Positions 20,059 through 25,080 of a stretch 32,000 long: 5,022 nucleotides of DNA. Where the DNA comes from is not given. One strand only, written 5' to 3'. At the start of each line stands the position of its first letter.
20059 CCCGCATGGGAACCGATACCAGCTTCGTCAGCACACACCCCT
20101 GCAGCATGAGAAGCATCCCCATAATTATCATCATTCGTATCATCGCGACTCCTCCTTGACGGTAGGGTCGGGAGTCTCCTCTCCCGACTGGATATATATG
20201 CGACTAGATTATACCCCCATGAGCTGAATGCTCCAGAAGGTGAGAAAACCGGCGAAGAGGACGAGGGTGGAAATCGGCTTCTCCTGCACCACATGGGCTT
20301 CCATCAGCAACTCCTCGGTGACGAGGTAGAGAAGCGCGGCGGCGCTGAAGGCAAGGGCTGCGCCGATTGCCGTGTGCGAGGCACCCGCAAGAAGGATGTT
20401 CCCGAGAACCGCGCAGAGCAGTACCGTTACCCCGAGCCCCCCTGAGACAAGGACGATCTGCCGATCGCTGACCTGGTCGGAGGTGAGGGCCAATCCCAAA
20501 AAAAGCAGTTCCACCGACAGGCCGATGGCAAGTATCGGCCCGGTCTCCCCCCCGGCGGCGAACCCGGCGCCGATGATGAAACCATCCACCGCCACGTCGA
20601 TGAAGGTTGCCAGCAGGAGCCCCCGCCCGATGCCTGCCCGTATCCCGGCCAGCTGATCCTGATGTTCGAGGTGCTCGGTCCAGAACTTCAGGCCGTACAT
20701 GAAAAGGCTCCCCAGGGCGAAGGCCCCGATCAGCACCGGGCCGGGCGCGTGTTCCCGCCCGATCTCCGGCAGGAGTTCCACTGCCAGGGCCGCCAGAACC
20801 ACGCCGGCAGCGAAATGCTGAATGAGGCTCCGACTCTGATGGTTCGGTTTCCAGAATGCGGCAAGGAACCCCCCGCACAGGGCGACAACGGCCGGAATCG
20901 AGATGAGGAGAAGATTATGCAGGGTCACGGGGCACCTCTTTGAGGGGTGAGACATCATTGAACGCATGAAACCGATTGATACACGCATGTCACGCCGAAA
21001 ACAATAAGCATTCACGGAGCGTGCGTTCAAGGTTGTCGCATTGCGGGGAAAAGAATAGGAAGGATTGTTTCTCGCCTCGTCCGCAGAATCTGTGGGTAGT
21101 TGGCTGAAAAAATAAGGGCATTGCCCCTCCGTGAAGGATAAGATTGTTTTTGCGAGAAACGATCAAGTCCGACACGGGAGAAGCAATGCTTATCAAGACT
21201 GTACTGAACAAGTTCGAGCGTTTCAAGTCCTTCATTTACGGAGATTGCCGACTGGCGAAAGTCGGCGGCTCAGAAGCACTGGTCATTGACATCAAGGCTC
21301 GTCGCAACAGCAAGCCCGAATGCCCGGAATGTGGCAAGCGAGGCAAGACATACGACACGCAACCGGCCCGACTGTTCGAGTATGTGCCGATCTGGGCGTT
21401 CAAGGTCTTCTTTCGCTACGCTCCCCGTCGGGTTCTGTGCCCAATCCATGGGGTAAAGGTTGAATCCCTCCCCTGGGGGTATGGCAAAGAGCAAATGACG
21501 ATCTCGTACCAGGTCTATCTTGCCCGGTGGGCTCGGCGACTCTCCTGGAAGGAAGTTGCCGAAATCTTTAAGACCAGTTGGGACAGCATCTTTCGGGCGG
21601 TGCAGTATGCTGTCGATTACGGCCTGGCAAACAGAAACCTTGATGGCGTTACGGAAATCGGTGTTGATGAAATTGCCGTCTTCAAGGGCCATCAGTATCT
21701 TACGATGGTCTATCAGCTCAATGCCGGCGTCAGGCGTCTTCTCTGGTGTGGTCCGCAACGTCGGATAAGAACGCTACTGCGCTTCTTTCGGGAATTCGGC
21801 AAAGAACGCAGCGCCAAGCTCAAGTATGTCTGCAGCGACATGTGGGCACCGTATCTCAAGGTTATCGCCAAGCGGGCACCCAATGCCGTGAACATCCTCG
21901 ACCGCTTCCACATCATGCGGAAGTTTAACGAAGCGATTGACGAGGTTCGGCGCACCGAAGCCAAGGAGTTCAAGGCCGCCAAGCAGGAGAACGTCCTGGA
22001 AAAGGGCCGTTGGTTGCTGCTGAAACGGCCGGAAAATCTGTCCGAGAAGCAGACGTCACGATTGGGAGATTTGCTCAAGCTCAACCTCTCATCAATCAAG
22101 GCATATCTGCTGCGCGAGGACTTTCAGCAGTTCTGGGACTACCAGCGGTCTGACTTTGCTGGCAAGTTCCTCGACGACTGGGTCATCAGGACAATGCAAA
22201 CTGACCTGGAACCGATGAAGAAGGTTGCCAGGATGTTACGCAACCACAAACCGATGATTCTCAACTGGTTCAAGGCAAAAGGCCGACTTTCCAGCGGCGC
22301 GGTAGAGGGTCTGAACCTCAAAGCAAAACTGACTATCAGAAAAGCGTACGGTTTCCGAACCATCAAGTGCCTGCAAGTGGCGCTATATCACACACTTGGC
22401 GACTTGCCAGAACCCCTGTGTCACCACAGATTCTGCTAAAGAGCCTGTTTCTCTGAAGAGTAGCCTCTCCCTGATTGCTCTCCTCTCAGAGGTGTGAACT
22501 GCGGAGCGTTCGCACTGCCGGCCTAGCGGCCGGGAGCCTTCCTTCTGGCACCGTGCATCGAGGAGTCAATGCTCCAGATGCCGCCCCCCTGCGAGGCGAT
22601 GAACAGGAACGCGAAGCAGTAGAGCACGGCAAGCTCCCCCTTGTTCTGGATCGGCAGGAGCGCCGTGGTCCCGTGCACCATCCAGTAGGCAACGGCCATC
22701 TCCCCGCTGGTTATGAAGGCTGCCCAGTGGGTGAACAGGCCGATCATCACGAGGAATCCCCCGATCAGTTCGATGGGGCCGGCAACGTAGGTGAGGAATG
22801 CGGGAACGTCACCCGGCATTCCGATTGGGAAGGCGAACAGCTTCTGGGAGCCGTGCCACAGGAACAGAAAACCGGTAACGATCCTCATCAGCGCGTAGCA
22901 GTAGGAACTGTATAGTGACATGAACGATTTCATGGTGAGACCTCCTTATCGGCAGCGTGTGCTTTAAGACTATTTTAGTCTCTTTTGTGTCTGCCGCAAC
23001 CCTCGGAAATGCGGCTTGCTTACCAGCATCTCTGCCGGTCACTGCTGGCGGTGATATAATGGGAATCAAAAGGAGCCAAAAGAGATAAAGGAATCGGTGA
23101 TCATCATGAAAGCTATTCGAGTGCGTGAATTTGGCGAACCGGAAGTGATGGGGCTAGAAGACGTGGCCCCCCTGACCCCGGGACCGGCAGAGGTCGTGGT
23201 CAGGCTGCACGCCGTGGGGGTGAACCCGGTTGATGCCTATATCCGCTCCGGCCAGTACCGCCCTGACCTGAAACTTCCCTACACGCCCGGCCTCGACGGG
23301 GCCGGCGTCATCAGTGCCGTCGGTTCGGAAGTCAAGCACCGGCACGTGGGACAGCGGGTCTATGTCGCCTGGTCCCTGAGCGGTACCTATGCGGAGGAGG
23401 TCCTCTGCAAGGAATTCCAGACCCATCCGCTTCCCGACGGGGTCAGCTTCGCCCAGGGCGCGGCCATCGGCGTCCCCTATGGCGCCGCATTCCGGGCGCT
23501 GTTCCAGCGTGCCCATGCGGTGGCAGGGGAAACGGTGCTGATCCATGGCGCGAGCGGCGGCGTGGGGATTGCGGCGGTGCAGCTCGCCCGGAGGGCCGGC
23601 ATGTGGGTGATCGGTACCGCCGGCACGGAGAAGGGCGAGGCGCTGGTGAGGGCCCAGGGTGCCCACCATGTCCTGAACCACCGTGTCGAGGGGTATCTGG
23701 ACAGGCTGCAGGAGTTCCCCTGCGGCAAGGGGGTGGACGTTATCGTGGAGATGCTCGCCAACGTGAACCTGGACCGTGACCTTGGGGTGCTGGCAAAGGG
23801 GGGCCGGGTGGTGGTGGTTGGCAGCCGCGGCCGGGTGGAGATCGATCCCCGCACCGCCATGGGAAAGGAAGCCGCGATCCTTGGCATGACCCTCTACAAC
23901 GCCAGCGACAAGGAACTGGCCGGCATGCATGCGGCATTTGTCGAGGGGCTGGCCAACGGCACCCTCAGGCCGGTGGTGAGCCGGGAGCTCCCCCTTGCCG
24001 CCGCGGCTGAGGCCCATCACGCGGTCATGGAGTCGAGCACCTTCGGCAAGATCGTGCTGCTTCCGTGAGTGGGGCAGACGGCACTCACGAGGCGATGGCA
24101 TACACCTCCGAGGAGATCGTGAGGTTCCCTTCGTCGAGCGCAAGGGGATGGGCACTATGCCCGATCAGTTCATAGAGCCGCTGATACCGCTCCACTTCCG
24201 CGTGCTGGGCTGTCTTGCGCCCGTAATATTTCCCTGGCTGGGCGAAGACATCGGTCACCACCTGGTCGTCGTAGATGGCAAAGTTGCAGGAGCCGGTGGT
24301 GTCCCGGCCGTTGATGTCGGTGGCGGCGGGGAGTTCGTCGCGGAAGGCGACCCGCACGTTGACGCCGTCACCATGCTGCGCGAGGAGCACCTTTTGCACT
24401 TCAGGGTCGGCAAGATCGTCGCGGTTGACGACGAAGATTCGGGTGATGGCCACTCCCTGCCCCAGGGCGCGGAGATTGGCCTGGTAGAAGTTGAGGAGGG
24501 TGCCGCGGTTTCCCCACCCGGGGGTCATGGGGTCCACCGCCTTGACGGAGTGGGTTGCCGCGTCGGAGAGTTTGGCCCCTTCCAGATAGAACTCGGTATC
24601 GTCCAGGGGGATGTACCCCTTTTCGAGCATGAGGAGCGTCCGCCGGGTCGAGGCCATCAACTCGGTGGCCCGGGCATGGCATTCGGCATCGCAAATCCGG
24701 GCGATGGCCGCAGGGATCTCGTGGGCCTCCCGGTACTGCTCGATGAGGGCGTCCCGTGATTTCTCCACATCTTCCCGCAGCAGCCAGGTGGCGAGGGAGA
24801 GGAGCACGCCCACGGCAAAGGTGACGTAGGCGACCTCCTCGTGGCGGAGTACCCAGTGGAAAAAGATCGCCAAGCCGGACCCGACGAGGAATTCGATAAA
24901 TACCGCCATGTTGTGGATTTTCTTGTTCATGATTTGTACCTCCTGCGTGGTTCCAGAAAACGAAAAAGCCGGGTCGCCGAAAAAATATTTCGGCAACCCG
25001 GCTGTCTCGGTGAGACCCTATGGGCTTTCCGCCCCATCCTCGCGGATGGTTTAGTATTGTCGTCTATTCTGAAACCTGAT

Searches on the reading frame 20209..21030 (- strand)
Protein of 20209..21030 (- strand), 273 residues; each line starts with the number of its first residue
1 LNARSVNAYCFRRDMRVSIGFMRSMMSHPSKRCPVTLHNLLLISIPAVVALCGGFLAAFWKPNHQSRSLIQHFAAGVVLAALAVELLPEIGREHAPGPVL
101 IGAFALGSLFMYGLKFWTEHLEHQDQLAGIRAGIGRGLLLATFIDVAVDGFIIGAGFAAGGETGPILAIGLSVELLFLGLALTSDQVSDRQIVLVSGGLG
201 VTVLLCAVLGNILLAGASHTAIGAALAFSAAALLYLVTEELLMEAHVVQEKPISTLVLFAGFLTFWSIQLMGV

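Call 8: search_protein_families(library=pfam, proteins=[window:20209-21030:-], max_evalue=0.01)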
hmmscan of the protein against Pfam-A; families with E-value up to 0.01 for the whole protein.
window:20209-21030:- (273 aa): 1 family
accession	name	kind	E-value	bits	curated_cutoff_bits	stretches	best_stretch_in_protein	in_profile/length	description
PF16079.10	Phage_holin_5_2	-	0.0034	18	29.2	0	45-84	23-67/76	Phage holin family Hol44, in holin superfamily V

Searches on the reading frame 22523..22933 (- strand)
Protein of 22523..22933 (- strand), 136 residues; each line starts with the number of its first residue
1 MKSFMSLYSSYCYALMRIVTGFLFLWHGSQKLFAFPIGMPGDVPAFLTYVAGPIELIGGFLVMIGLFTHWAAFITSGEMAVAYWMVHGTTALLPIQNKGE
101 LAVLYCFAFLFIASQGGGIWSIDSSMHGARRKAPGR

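Call 8: search_protein_families(library=pfam, proteins=[window:22523-22933:-], max_evalue=0.01)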
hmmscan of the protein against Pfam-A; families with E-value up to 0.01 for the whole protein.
window:22523-22933:- (136 aa): 1 family
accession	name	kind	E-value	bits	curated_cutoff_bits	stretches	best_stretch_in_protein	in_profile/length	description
PF07681.17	DoxX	-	1.6e-12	48.3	23.6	1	15-88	4-85/85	DoxX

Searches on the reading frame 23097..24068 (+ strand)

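Call 8: search_protein_families(library=pfam, proteins=[window:23097-24068:+], max_evalue=0.01)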
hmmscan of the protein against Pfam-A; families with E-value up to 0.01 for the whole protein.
window:23097-24068:+ (323 aa): 3 families
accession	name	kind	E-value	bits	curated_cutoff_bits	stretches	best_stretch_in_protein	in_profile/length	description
PF00107.32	ADH_zinc_N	-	2.7e-23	82.8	31.8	1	155-273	1-119/129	Zinc-binding dehydrogenase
PF13602.12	ADH_zinc_N_2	-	5.6e-19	69.8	27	1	188-321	2-134/134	Zinc-binding dehydrogenase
PF08240.17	ADH_N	-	5.2e-17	62.4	23.5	1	29-114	1-104/104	Alcohol dehydrogenase GroES-like domain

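Call 69: search_protein_families(library=ncbifam, proteins=[window:23097-24068:+], max_evalue=0.1)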
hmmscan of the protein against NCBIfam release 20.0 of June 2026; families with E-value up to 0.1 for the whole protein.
window:23097-24068:+ (323 aa): 34 families (the best 25 are shown)
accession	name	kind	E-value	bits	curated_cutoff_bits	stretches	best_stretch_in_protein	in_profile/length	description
TIGR02824.1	quinone_pig3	subfamily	2.9e-66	223.7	296.8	1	4-321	1-323/325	putative NAD(P)H quinone oxidoreductase, PIG3 family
NF008024.0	PRK10754.1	subfamily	1.8e-42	145.5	348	1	5-323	3-327/327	NADPH:quinone reductase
NF041183.1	Pks2_ls1_myc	equivalog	2.3e-38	130.8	2400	1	7-321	1409-1727/2086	sulfolipid-1 biosynthesis phthioceranic/hydroxyphthioceranic acid synthase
TIGR02817.1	adh_fam_1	subfamily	3.3e-28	99.1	284.05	1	26-321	25-333/336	zinc-binding alcohol dehydrogenase family protein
NF010344.0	PRK13771.1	subfamily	6.2e-27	94.5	349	2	87-321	107-331/334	putative alcohol dehydrogenase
TIGR01751.1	crot-CoA-red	equivalog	2.5e-21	75.9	378.55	2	86-206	130-252/398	crotonyl-CoA carboxylase/reductase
NF041172.1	AcrlCoa_red_Thmprot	equivalog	2.7e-21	75.9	500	1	94-321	114-332/334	acryloyl-CoA reductase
NF003808.0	PRK05396.1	equivalog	1.6e-20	73.3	380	2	94-321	117-338/341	L-threonine 3-dehydrogenase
TIGR03989.1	Rxyl_3153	subfamily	1.1e-18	67.6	440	2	93-243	136-288/370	NDMA-dependent alcohol dehydrogenase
TIGR02823.1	oxido_YhdH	subfamily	6.6e-18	64.6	297.25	1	20-320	16-321/324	acrylyl-CoA reductase family protein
TIGR00692.1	tdh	equivalog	9.4e-17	61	458.35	1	95-322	116-339/340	L-threonine 3-dehydrogenase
NF041097.1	keto_inos_dh_IolM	equivalog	9.9e-17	60.7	450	2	122-315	184-382/389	scyllo-inosose 3-dehydrogenase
TIGR03451.1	mycoS_dep_FDH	equivalog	6.8e-15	54.7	512.9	2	9-93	7-87/358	S-(hydroxymethyl)mycothiol dehydrogenase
NF058644.1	CurcmRedCuraProt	equivalog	3.1e-14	52.8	440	1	111-320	110-330/336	NADPH-dependent curcumin/dihydrocurcumin reductase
NF047908.1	AldhRedAhr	equivalog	2.8e-12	46.2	470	2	95-243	119-261/335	NADPH-dependent aldehyde reductase Ahr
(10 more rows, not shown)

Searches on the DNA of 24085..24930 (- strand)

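Call 37: search_rna_families(sources=[L122, L123], threshold=gathering, show_alignments=0)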
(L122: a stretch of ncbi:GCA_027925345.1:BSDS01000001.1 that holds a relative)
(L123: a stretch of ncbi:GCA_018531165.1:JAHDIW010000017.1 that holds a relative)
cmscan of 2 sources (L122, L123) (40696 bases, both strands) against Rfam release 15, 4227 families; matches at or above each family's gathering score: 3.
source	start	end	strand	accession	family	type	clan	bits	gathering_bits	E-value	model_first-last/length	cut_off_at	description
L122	7708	7784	+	RF01051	c-di-GMP-I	Cis-reg; riboswitch;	CL00126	45.9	35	5.6e-06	1-87/87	no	c-di-GMP-I riboswitch aptamer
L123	8858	8934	+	RF01051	c-di-GMP-I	Cis-reg; riboswitch;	CL00126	45.4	35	7.1e-06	1-87/87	no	c-di-GMP-I riboswitch aptamer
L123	15263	15339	+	RF01051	c-di-GMP-I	Cis-reg; riboswitch;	CL00126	44.7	35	1.1e-05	1-87/87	no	c-di-GMP-I riboswitch aptamer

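Call 78: search_rna_families(sources=[L124, L125, L126, L127], threshold=gathering)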
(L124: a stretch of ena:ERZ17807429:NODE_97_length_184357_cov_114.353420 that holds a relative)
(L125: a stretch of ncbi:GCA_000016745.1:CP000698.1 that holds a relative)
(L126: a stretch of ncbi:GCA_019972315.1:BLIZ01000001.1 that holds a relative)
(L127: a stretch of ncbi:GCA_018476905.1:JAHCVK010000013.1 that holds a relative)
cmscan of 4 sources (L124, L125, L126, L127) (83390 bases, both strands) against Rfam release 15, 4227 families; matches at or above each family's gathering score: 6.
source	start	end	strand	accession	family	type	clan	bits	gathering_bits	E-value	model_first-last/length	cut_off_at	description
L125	9847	9923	+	RF01051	c-di-GMP-I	Cis-reg; riboswitch;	CL00126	50.7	35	7.5e-07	1-87/87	no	c-di-GMP-I riboswitch aptamer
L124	9862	9938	+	RF01051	c-di-GMP-I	Cis-reg; riboswitch;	CL00126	42.9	35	6.1e-05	1-87/87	no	c-di-GMP-I riboswitch aptamer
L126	10964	11040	+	RF01051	c-di-GMP-I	Cis-reg; riboswitch;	CL00126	41.8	35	0.00011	1-87/87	no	c-di-GMP-I riboswitch aptamer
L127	10964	11040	+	RF01051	c-di-GMP-I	Cis-reg; riboswitch;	CL00126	41.3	35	0.00015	1-87/87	no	c-di-GMP-I riboswitch aptamer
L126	9831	9907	+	RF01051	c-di-GMP-I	Cis-reg; riboswitch;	CL00126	38.7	35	0.00066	1-87/87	no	c-di-GMP-I riboswitch aptamer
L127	9833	9909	+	RF01051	c-di-GMP-I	Cis-reg; riboswitch;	CL00126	38.6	35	0.00068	1-87/87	no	c-di-GMP-I riboswitch aptamer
